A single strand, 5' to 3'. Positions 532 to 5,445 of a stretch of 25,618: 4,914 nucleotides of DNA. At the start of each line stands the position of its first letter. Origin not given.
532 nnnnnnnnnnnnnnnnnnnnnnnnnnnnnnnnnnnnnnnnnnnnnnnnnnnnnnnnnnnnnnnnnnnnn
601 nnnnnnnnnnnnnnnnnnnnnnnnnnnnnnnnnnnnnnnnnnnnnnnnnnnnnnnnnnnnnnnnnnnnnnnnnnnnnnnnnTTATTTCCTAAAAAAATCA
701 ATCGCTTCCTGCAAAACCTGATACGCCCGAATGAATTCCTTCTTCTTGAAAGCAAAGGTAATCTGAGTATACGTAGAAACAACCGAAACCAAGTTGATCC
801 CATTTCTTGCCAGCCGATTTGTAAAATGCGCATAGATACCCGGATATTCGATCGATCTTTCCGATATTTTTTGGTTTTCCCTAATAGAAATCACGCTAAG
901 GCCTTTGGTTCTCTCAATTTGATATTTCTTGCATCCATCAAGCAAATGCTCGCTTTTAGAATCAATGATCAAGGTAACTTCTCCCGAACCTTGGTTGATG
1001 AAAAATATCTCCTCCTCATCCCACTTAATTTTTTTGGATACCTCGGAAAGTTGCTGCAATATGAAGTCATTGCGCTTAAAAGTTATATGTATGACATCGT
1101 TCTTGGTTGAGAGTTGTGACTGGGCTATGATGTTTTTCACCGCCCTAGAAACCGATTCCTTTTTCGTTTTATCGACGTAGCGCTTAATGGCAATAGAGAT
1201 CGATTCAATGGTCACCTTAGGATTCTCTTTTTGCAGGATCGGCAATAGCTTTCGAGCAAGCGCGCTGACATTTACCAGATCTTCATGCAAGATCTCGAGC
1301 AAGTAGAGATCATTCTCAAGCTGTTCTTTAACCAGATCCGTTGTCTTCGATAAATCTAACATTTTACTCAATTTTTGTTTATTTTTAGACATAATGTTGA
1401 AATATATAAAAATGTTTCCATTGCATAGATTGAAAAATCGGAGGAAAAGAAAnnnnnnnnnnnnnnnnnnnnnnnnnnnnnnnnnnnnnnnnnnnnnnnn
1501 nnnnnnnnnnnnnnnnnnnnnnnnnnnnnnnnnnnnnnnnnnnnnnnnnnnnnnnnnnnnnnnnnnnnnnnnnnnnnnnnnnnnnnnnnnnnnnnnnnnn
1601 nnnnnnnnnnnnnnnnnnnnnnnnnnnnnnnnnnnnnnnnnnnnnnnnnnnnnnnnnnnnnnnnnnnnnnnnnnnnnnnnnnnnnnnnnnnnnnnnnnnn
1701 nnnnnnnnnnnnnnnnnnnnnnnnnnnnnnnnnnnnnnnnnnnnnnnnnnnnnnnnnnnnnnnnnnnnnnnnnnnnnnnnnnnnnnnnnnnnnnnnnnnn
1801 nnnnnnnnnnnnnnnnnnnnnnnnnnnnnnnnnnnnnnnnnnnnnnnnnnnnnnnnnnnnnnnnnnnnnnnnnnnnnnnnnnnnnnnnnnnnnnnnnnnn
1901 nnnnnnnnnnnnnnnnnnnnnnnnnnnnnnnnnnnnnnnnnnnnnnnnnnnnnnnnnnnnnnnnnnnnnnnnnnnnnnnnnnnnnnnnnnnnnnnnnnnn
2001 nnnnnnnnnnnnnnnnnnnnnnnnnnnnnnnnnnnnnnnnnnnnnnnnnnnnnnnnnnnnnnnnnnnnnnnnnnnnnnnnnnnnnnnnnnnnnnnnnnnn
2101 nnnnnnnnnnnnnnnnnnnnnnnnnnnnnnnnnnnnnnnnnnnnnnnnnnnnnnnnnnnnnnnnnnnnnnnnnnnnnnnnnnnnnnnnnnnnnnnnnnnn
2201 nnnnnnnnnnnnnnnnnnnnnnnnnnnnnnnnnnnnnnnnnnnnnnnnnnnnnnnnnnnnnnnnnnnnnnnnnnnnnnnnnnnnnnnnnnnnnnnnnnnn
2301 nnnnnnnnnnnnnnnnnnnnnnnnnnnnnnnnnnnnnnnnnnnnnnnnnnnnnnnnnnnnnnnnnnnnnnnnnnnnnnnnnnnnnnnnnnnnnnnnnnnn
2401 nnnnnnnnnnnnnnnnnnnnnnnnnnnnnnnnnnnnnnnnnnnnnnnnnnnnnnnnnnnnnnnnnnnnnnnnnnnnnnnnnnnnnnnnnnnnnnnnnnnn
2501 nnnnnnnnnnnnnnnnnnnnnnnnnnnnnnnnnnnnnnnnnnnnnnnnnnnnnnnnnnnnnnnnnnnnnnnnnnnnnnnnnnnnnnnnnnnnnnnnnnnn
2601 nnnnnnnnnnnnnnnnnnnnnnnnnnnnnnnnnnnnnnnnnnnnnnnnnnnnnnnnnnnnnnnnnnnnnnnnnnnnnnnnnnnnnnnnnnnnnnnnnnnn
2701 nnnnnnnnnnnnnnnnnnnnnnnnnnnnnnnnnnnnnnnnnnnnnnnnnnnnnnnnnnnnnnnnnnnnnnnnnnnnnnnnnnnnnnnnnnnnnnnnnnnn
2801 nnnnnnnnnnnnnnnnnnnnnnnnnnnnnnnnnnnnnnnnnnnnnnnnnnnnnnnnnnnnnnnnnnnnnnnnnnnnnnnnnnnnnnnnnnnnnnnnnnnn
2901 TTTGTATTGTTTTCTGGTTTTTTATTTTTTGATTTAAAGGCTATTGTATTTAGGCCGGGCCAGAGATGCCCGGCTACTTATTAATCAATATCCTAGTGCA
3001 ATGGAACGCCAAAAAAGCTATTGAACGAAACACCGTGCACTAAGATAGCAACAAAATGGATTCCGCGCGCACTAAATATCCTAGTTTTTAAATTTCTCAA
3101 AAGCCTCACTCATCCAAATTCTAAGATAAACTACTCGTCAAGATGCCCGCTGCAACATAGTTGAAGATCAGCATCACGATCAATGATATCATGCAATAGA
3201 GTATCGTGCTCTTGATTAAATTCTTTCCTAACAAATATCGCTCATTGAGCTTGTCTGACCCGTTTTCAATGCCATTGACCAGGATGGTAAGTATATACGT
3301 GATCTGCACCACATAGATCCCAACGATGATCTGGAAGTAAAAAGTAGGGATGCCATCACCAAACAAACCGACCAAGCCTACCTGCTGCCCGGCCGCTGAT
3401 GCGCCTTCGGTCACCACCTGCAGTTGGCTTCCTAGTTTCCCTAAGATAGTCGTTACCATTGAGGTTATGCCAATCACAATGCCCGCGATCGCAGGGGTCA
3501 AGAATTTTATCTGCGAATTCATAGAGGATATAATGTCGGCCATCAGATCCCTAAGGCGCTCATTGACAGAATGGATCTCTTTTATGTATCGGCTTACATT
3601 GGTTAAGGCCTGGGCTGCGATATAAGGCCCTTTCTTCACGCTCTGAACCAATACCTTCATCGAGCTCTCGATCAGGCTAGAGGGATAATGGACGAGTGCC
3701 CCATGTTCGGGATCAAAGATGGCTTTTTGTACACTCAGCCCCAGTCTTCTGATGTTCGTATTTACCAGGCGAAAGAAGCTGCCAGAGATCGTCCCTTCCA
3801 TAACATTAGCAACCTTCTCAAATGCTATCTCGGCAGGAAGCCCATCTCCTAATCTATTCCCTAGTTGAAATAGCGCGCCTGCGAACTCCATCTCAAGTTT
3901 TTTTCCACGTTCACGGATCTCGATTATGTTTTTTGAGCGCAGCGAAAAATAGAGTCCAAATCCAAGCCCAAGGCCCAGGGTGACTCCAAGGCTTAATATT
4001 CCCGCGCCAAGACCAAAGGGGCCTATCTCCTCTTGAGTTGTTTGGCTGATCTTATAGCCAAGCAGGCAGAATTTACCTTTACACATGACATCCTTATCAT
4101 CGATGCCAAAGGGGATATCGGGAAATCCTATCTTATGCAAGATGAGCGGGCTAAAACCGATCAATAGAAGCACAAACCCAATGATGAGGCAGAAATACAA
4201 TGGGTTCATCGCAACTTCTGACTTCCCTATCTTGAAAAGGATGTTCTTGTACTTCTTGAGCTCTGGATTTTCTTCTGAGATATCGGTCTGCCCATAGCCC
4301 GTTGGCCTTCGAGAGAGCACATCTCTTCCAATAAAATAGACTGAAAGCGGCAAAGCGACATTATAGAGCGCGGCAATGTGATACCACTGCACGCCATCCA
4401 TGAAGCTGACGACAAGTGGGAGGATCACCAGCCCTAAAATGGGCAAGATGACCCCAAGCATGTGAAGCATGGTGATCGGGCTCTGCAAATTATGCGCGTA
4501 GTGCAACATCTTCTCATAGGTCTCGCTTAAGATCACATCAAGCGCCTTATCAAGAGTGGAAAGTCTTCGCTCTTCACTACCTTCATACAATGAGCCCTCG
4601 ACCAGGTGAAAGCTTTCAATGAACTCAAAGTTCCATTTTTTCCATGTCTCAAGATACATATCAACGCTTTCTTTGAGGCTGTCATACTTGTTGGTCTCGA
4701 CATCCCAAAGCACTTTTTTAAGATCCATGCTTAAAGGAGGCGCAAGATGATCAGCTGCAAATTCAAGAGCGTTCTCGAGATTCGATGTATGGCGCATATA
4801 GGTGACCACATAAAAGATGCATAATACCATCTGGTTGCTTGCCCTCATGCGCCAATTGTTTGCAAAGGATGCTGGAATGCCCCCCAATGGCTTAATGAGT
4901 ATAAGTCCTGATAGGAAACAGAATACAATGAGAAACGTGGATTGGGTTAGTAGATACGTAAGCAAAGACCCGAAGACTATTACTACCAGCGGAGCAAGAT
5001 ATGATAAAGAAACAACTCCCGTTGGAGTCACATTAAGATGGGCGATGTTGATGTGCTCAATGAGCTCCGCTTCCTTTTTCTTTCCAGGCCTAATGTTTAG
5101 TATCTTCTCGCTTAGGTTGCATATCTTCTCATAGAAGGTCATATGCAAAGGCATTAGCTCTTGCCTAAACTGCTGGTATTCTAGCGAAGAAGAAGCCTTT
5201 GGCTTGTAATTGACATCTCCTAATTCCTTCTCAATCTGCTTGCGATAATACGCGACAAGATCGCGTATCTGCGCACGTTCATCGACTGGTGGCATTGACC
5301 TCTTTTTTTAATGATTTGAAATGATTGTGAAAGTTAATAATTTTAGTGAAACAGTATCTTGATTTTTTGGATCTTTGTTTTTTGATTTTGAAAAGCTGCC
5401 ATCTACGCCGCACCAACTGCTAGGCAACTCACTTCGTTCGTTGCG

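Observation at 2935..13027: Family of dispersed palindromic elements with conserved flanks and covarying stems in the pilus region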

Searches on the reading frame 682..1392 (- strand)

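Call 12: search_protein_families(library=pfam, proteins=[window:682-1392:-], max_evalue=0.01)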
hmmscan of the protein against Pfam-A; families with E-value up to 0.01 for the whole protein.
window:682-1392:- (236 aa): 2 families
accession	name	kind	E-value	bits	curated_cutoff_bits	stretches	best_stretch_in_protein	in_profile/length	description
PF22468.2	ACT_9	-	0.00013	22.1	27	1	182-230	10-60/61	ACT domain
PF13840.12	ACT_7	-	0.001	19.3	27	1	182-229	19-65/65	ACT domain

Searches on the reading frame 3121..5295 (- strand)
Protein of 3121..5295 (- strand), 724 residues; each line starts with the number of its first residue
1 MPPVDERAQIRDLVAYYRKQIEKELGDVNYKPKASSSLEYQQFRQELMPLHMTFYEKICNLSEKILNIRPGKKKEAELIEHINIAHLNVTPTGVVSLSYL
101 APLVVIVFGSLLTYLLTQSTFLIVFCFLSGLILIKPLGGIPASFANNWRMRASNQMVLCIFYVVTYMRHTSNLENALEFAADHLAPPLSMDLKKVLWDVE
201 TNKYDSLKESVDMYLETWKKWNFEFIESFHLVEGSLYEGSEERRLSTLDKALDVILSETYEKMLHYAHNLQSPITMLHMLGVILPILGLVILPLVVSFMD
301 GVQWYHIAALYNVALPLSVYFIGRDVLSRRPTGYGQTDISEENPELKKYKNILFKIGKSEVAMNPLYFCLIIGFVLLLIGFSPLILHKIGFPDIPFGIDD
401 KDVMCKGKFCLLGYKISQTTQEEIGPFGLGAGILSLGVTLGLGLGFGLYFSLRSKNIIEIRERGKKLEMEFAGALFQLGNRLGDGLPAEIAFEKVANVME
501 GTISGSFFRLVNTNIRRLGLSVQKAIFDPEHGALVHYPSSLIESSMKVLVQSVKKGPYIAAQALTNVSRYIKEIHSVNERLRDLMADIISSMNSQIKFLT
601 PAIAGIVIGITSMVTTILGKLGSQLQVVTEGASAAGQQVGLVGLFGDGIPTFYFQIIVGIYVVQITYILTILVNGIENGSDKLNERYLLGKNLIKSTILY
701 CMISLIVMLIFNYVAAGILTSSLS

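Call 6: search_protein_families(library=pfam, proteins=[window:3121-5295:-], max_evalue=0.01)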
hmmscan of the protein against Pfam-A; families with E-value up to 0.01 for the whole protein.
window:3121-5295:- (724 aa): 0 families
